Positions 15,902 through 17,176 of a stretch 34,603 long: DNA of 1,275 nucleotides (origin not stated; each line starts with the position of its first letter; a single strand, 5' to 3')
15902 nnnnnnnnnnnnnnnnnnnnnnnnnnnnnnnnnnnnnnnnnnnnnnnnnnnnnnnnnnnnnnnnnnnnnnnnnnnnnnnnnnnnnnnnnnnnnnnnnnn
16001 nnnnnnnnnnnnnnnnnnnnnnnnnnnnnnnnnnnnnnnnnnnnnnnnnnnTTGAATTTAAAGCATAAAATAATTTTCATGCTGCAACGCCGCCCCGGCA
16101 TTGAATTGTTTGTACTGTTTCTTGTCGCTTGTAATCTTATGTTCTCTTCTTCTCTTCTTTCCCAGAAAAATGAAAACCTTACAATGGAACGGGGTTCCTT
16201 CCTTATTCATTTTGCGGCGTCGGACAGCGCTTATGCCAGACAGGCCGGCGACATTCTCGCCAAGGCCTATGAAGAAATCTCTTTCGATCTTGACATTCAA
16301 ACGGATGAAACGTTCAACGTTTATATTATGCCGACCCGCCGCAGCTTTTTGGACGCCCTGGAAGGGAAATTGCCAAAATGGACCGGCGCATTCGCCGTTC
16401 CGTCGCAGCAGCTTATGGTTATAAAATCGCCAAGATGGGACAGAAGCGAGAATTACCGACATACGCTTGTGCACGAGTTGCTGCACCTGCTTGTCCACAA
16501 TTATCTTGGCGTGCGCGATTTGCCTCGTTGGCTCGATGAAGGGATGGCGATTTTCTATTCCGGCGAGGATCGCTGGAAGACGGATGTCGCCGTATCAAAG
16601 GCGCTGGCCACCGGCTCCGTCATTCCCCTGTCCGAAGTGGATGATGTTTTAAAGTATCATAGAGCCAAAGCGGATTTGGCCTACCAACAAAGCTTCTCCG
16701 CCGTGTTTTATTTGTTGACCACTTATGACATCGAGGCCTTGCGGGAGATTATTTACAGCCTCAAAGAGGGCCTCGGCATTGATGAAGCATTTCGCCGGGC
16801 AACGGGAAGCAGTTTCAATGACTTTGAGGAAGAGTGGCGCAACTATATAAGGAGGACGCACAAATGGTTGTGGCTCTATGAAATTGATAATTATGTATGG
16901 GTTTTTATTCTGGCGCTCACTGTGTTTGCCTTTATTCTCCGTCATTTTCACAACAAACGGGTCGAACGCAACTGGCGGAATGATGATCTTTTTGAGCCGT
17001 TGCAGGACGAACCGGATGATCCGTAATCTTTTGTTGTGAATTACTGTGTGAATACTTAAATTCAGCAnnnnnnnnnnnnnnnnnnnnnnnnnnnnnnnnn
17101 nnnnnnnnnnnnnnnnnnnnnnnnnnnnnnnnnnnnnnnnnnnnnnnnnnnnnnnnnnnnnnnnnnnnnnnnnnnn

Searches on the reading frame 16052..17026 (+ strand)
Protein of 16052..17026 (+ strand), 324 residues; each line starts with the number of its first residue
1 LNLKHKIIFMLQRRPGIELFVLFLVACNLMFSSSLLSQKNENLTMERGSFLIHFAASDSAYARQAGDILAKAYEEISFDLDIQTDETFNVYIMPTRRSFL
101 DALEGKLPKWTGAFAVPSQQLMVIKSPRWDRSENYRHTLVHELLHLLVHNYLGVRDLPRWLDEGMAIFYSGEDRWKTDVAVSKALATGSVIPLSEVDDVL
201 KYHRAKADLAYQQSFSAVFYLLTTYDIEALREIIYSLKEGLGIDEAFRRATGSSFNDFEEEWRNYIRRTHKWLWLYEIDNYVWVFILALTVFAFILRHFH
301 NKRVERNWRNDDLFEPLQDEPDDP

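Call 15: search_protein_families(library=ncbifam, proteins=[window:16052-17026:+], max_evalue=0.1)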
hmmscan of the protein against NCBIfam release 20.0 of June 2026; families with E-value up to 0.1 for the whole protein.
window:16052-17026:+ (324 aa): 3 families
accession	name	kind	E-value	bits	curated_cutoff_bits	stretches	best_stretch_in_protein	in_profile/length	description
NF033876.2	flagella_HExxH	equivalog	3e-09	36.8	205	1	135-261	129-258/384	flagellinolysin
NF038145.1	Hvo_1808_fam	equivalog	0.042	13.1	200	1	96-154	94-152/432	Hvo_1808 family surface protein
TIGR03024.1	arch_PEF_CTERM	domain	0.053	13.8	23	0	280-297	5-22/25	PEF-CTERM sorting domain-containing protein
